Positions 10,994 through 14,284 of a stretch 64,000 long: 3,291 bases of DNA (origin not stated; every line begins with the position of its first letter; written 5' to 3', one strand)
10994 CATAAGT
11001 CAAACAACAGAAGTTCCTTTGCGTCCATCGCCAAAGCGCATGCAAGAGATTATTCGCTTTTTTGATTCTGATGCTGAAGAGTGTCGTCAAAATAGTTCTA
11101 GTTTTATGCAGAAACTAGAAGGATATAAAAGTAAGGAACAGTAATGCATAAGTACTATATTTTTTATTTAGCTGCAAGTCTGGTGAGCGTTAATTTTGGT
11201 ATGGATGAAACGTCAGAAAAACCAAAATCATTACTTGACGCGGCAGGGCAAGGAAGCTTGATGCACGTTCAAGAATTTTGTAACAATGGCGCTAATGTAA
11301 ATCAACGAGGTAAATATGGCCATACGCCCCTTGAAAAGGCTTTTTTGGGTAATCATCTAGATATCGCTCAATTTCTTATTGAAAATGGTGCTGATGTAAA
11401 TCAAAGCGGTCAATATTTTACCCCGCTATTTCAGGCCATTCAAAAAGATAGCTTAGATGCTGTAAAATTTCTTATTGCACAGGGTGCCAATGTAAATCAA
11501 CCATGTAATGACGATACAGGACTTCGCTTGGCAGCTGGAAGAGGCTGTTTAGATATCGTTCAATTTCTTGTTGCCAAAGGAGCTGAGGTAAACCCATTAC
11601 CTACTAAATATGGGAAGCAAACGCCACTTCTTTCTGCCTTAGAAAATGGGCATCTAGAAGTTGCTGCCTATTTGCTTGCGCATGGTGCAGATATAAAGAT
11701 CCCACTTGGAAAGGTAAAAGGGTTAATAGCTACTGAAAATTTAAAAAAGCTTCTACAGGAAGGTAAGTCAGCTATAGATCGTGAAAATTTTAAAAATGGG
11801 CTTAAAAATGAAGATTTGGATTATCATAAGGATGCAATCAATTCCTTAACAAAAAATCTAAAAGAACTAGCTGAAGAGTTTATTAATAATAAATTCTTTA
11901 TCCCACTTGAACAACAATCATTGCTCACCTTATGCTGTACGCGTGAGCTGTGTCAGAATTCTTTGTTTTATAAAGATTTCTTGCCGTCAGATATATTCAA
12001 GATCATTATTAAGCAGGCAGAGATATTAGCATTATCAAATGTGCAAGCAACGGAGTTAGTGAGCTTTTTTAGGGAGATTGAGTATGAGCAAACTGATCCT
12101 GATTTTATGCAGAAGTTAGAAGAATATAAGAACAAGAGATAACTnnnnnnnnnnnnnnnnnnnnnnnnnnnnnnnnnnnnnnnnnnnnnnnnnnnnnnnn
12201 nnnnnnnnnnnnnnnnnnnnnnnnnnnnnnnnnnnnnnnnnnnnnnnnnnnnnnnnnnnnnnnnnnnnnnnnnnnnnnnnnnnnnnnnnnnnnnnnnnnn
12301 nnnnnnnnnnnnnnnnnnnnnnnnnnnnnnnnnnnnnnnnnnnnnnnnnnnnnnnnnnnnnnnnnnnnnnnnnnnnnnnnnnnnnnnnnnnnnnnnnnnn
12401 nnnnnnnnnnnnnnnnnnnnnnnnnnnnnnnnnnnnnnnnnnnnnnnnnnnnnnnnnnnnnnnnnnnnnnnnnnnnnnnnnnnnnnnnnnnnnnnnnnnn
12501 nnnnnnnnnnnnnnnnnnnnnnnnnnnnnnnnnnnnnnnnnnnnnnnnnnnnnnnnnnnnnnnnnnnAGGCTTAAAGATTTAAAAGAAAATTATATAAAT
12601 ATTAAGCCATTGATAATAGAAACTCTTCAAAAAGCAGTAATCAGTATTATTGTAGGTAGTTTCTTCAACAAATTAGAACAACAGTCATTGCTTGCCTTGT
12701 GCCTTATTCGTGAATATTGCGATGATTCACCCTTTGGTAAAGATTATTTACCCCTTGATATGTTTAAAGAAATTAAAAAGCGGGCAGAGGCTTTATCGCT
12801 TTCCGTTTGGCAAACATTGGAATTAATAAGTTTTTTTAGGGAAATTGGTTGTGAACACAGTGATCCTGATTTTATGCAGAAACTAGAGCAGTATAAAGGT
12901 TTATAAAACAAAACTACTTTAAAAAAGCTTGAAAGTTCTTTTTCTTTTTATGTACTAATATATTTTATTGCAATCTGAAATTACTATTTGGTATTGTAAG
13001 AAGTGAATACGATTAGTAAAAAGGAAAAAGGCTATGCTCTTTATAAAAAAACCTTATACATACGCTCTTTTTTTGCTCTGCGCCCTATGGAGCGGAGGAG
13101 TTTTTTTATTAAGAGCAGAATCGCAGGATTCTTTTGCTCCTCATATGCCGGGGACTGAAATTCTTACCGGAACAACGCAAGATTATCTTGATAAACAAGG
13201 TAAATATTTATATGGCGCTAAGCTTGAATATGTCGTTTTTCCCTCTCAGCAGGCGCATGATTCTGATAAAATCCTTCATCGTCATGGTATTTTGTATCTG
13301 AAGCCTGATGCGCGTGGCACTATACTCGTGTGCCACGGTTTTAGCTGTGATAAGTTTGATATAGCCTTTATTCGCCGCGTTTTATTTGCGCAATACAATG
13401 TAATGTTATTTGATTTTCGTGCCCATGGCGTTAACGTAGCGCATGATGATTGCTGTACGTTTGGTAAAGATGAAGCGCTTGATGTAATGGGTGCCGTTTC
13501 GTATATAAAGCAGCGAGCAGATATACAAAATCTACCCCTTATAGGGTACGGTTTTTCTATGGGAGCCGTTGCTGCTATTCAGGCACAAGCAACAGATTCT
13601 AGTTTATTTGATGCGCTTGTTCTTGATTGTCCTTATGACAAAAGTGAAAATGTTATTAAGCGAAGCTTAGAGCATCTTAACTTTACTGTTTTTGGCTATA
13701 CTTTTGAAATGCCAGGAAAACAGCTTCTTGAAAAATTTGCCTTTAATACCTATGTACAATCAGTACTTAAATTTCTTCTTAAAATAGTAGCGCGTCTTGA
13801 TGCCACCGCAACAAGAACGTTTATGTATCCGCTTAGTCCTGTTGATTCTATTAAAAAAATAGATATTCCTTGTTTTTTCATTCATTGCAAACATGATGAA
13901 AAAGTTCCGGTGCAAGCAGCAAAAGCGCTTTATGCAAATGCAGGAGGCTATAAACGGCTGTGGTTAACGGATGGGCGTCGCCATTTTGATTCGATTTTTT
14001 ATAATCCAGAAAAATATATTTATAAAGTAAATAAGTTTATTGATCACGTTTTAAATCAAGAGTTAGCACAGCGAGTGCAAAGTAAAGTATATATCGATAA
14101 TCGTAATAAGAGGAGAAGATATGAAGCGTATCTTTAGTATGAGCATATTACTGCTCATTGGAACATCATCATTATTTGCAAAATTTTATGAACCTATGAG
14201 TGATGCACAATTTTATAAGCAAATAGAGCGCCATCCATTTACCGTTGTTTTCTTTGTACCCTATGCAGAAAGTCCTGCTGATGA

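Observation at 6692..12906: Operon-like array of six secreted ankyrin paralogs sharing a C-terminal F-box/PRANC-like module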

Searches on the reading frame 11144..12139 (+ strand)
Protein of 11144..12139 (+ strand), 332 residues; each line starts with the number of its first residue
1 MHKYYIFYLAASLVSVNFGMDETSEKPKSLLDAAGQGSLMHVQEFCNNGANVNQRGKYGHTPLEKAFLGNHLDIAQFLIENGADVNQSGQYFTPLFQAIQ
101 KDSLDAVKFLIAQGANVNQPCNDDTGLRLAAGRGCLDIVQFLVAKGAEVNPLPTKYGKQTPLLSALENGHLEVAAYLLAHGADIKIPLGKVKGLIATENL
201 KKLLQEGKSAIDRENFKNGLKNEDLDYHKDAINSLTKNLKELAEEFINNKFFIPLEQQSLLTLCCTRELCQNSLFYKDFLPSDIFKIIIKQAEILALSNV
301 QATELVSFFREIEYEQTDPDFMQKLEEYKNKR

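Call 3: search_protein_families(library=pfam, proteins=[window:11144-12139:+], max_evalue=1)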
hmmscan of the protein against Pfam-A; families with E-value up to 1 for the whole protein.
window:11144-12139:+ (332 aa): 8 families
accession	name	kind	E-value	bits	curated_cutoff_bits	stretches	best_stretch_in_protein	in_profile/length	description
PF12796.13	Ank_2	-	4.3e-39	133.4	27.3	3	95-185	1-87/90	Ankyrin repeats (3 copies)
PF00023.36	Ank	-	3.2e-26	90.4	21.1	4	92-120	3-31/33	Ankyrin repeat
PF13637.12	Ank_4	-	3.3e-22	78.5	22.7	4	130-178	4-50/50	Ankyrin repeats (many copies)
PF13606.12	Ank_3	-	4.7e-22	75.8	22.3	4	159-185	3-29/30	Ankyrin repeat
PF13857.12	Ank_5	-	1.3e-18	67.3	27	4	48-87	4-44/56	Ankyrin repeats (many copies)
PF24521.3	Ank_KRIT1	-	1.6e-09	38.1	80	2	116-180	39-107/149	KRIT1 ankyrin-repeats domain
PF23745.1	ANK_LRRK2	-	0.0018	18.6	27.5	1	59-116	31-89/130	LRRK2 ANK repeat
PF13713.11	BRX_N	-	0.28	11.3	24.5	0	229-244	10-25/37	Transcription factor BRX N-terminal domain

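Call 40: find_homologous_proteins(query=A4, max_evalue=1e-10)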
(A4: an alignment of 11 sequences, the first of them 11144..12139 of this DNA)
Query A4 (11 sequences) (332 aa, profile of the alignment): 4559 proteins with E <= 1e-10 among 8000 candidates; the best 120 are listed.
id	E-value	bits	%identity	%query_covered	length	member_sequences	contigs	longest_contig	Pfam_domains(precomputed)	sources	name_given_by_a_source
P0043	3.3e-118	412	41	49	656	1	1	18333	PF13606.13,PF13857.13,PF28177.1,PF23745.2,PF12796.14,PF00023.37,PF13637.13,PF24521.3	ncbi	ncbi:ankyrin repeat domain-containing protein, partial [Planctomycetota bacterium]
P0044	2.8e-111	389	33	67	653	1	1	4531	PF13606.13,PF13857.13,PF23745.2,PF12796.14,PF00023.37,PF13637.13,PF24521.3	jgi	-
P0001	3.9e-108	379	30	80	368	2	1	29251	PF13606.13,PF13857.13,PF12796.14,PF00023.37,PF13637.13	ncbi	ncbi:MAG: ankyrin repeat domain-containing protein [Candidatus Babeliales bacterium]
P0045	7.6e-106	371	29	98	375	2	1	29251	PF13606.13,PF13857.13,PF12796.14,PF00023.37,PF13637.13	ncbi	ncbi:MAG: ankyrin repeat domain-containing protein [Candidatus Babeliales bacterium]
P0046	9.0e-103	361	35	46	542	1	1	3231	PF13857.13,PF23745.2,PF00023.37,PF13637.13,PF14559.13,PF13606.13,PF13424.13,PF12796.14,PF13432.13,PF24407.3,PF24521.3,PF13174.13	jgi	jgi:ankyrin repeat protein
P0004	7.5e-101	355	100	100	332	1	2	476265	PF13606.13,PF13857.13,PF12796.14,PF00023.37,PF13637.13,PF24521.3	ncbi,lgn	ncbi:MAG: ankyrin repeat domain-containing protein [Candidatus Babeliales bacterium]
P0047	2.6e-100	353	28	98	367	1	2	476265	PF13606.13,PF13857.13,PF23745.2,PF12796.14,PF00023.37,PF13637.13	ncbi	ncbi:MAG: ankyrin repeat domain-containing protein [Candidatus Babeliales bacterium]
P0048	1.6e-99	351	34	46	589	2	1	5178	PF22939.3,PF13606.13,PF13857.13,PF23745.2,PF12796.14,PF00023.37,PF13637.13,PF24521.3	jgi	-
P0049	8.1e-99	348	40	46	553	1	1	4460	PF13857.13,PF23745.2,PF00023.37,PF13637.13,PF13428.13,PF13606.13,PF00515.35,PF12796.14,PF13432.13,PF24521.3,PF13181.13,PF07719.24,PF13174.13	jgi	-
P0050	1.4e-98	348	28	66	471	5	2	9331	PF13606.13,PF13857.13,PF23745.2,PF12796.14,PF00023.37,PF13637.13,PF24521.3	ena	-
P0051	4.8e-98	346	35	49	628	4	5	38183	PF13857.13,PF23745.2,PF00023.37,PF13637.13,PF13428.13,PF13606.13,PF28177.1,PF00515.35,PF12796.14,PF24521.3,PF13181.13,PF07719.24,PF13174.13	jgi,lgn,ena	-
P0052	3.3e-97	343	37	45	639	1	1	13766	PF13606.13,PF13857.13,PF28177.1,PF23745.2,PF12796.14,PF00023.37,PF13637.13,PF24521.3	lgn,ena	-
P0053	2.1e-95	337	35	49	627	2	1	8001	PF13414.13,PF13857.13,PF23745.2,PF00023.37,PF13637.13,PF13428.13,PF14559.13,PF13606.13,PF28177.1,PF00515.35,PF12796.14,PF13432.13,PF24521.3,PF13181.13,PF07719.24,PF13174.13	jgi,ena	-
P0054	3.6e-94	333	40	48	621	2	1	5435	PF07714.24,PF00069.32,PF00941.28,PF13606.13,PF13857.13,PF28177.1,PF23745.2,PF12796.14,PF00023.37,PF13637.13,PF24521.3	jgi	jgi:ankyrin repeat protein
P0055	1.7e-92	328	36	47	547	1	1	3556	PF22194.3,PF13606.13,PF13857.13,PF23745.2,PF12796.14,PF00023.37,PF13637.13,PF24521.3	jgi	-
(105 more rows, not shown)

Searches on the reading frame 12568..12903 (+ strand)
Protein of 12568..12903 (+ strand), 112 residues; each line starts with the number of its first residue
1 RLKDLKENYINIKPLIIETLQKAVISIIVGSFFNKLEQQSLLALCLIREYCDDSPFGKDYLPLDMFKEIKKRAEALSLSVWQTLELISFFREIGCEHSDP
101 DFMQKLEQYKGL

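Call 55: predict_structure(alignment_id=A7)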
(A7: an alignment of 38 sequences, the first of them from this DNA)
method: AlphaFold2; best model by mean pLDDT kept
length: 112 residues; sequences in the alignment: 38
mean_pLDDT: 75.8   pTM: 0.40
mean pLDDT of the five models: 75.8, 71.0, 68.6, 66.5, 57.2
residues with pLDDT >= 90: 10; 70-90: 73; 50-70: 27; < 50: 2
segments of 3 or more residues with pLDDT < 50: none
pLDDT, mean of each block of 10 residues (from residue 1): 58 76 72 65 79 73 76 72 86 90 87 76
secondary structure, 60 per line:
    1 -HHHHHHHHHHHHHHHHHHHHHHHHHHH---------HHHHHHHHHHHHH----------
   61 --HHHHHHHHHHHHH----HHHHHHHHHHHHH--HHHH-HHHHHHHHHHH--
elements in order: H2-28 H38-50 H63-75 H80-92 H95-98 H100-110

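Call 57: fold_search(model_id=the predicted structure, library=pdb)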
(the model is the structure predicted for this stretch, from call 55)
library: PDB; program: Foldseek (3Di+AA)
matches with E <= 10: 9; with E <= 0.001: 0
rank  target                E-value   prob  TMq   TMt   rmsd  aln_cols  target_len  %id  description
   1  2vty                  4.8e+00  0.04  0.21  0.18  16.0       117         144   16  Vaccinia virus anti-apoptotic F1L is a novel Bcl-2-like domain swapped dimer (released 2008-06-24)
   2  6g7c_A                6.8e+00  0.10  0.31  0.16   9.1        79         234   18  Nt2-CTD domains of the TssA component from the type VI secretion system of Aeromonas hydrophila. (released 2018-11-21)
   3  7kj6_B                6.8e+00  0.04  0.20  0.07  10.9        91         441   19  Structure of Legionella Effector LegA15 (released 2021-08-18)
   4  8e0m_G                6.8e+00  0.03  0.19  0.14  10.4        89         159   19  Homotrimeric variant of tcTRP9, BGL15 (released 2023-04-12)
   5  4d2m_A                7.6e+00  0.02  0.20  0.18  15.8       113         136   13  Vaccinia Virus F1L bound to Bim BH3 (released 2014-06-04)
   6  8e0m_I                9.0e+00  0.03  0.23  0.18  10.9       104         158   15  Homotrimeric variant of tcTRP9, BGL15 (released 2023-04-12)
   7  5ctq_B                9.6e+00  0.08  0.35  0.11   7.1       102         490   13  Crystal structure of human SART3/TIP110 half-a TPR (HAT) domain (released 2016-04-27)
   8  8usc_Y                9.6e+00  0.06  0.34  0.15   8.5       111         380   13  Nub1/Fat10-processing human 26S proteasome (released 2024-11-06)
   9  6g7c_D                9.6e+00  0.06  0.31  0.16   9.3        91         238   19  Nt2-CTD domains of the TssA component from the type VI secretion system of Aeromonas hydrophila. (released 2018-11-21)

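Call 71: fold_search(model_id=the predicted structure, library=viral)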
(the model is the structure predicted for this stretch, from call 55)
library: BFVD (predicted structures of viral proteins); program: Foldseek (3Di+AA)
matches with E <= 10: 19; with E <= 0.001: 0
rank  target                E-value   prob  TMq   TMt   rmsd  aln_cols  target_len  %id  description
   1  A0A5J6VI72            5.3e+00  0.09  0.40  0.42   7.5       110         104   18  Uncharacterized protein [Megaviridae environmental sample]
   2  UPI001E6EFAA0         5.3e+00  0.05  0.23  0.26  12.2        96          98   14  (no name look-up for this kind of identifier)
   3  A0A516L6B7            5.6e+00  0.06  0.23  0.32   6.2        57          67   23  (no name in the UniProt tables at hand)
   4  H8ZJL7                5.9e+00  0.04  0.26  0.19  26.5       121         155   17  (no name in the UniProt tables at hand)
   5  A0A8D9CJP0            6.7e+00  0.03  0.23  0.07  15.1       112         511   13  Caspase 9 inhibitor [Ectromelia virus]
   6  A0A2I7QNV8            7.9e+00  0.03  0.25  0.09  18.7       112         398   16  (no name in the UniProt tables at hand)
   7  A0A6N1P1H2            8.4e+00  0.03  0.24  0.09  10.7        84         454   14  Putative orfan [Tupanvirus soda lake]
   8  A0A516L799            8.4e+00  0.03  0.28  0.28  11.2       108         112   19  (no name in the UniProt tables at hand)
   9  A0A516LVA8            8.4e+00  0.02  0.22  0.18  20.9       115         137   18  (no name in the UniProt tables at hand)
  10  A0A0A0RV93            8.4e+00  0.02  0.20  0.14  15.9       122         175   16  Uncharacterized protein [Bacillus phage Moonbeam]
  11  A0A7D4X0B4            8.9e+00  0.05  0.24  0.23  11.2       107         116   19  (no name in the UniProt tables at hand)
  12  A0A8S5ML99            8.9e+00  0.02  0.20  0.23  14.8        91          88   12  Uncharacterized protein [Podoviridae sp. ctlpi2]
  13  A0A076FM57            9.4e+00  0.04  0.27  0.10  16.9       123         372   15  Uncharacterized protein [Aureococcus anophagefferens virus]
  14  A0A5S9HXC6            9.4e+00  0.01  0.19  0.12  20.1       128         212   10  Uncharacterized protein [Tenacibaculum phage PTm1]
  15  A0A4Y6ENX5            1.0e+01  0.06  0.28  0.12   8.5        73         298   15  Immunity repressor [Mycobacterium phage LilSpotty]
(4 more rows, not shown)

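Call 82: search_solved_structures(query=A7, max_evalue=10, show_alignments=2)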
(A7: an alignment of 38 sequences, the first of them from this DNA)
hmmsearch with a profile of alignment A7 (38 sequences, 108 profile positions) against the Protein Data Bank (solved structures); distinct sequences matched with E-value up to 10: 7.
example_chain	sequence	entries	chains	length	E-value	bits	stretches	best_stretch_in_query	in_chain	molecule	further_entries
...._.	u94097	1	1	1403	0.25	14.7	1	38-64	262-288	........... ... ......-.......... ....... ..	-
7rav_A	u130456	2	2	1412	0.25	14.7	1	38-64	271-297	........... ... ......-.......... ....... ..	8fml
6b5b_A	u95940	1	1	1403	0.26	14.6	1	38-64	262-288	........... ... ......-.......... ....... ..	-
8bz4_A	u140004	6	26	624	0.35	14.2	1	73-98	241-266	Glycosyltransferase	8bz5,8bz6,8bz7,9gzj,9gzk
8bz8_A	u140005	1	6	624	0.35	14.2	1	73-98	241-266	Glycosyltransferase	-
2fea_A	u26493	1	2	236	1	12.7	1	20-76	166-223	2-hydroxy-3-keto-5-methylthiopentenyl-1-phosphate phosphatase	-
7zu0_D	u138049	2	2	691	3.4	11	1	11-55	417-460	Vacuolar protein sorting-associated protein 33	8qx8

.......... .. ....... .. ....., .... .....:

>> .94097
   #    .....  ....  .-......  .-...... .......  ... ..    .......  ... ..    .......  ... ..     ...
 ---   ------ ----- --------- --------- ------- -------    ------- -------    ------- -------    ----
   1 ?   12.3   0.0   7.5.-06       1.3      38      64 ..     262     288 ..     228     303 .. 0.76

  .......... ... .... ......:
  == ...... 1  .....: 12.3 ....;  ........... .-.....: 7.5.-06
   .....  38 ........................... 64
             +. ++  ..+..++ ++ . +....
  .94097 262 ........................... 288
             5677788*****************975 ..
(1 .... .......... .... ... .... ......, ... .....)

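Call 85: search_protein_families(library=ncbifam, proteins=[window:12568-12903:+], max_evalue=1)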
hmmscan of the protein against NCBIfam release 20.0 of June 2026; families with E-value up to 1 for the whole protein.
seq(112 aa): 0 families

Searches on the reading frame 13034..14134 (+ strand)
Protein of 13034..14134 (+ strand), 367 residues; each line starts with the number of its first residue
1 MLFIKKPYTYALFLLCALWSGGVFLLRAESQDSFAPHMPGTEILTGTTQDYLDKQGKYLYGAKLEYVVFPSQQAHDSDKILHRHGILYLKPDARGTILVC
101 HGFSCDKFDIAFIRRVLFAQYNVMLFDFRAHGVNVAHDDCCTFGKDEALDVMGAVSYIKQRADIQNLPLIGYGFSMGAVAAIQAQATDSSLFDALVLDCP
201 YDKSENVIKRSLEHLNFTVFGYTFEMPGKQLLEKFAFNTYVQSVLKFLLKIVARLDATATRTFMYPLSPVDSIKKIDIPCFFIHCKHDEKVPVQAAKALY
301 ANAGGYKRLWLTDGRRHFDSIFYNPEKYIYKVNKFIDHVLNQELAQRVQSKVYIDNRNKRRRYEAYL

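Call 14: find_encoding_contigs(protein=window:13034-14134:+, flank=10000, max_places=6)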
Protein window:13034-14134:+ (367 aa): 3 contigs read that carry it; 2 places shown.
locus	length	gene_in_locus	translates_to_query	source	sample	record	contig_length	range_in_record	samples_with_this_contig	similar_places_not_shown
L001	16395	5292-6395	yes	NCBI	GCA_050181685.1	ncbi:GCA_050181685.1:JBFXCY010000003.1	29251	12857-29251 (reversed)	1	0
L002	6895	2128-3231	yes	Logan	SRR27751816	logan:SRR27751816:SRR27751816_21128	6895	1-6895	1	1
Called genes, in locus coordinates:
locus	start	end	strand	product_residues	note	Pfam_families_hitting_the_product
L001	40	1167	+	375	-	PF12796:Ank_2, PF00023:Ank (faint), PF13606:Ank_3 (faint), PF13637:Ank_4 (weak), PF13857:Ank_5 (faint), PF12796:Ank_2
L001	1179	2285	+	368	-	PF12796:Ank_2, PF00023:Ank (faint), PF13606:Ank_3 (faint), PF13637:Ank_4, PF13857:Ank_5 (weak), PF12796:Ank_2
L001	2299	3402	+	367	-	PF12796:Ank_2, PF00023:Ank (faint), PF12796:Ank_2, PF13606:Ank_3 (faint), PF13637:Ank_4 (weak), PF13857:Ank_5 (faint), PF23745:ANK_LRRK2 (faint), PF12796:Ank_2 (weak)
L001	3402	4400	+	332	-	PF12796:Ank_2, PF24521:Ank_KRIT1 (faint), PF00023:Ank (faint), PF12796:Ank_2, PF13606:Ank_3 (faint), PF13637:Ank_4 (weak), PF12796:Ank_2, PF13637:Ank_4, +1 more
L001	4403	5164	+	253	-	PF12796:Ank_2 (weak)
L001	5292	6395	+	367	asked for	PF12146:Hydrolase_4, PF00561:Abhydrolase_1 (weak), PF12697:Abhydrolase_6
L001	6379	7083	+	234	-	-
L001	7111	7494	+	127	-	-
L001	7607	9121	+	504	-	PF02789:Peptidase_M17_N, PF00883:Peptidase_M17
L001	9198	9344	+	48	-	-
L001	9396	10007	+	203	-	-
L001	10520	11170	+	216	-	PF13298:LigD_N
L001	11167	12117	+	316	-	PF21686:LigD_Prim-Pol, PF01896:DNA_primase_S (weak)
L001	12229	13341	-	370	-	PF01098:FTSW_RODA_SPOVE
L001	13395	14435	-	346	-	-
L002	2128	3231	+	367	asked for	PF12146:Hydrolase_4, PF00561:Abhydrolase_1 (weak), PF12697:Abhydrolase_6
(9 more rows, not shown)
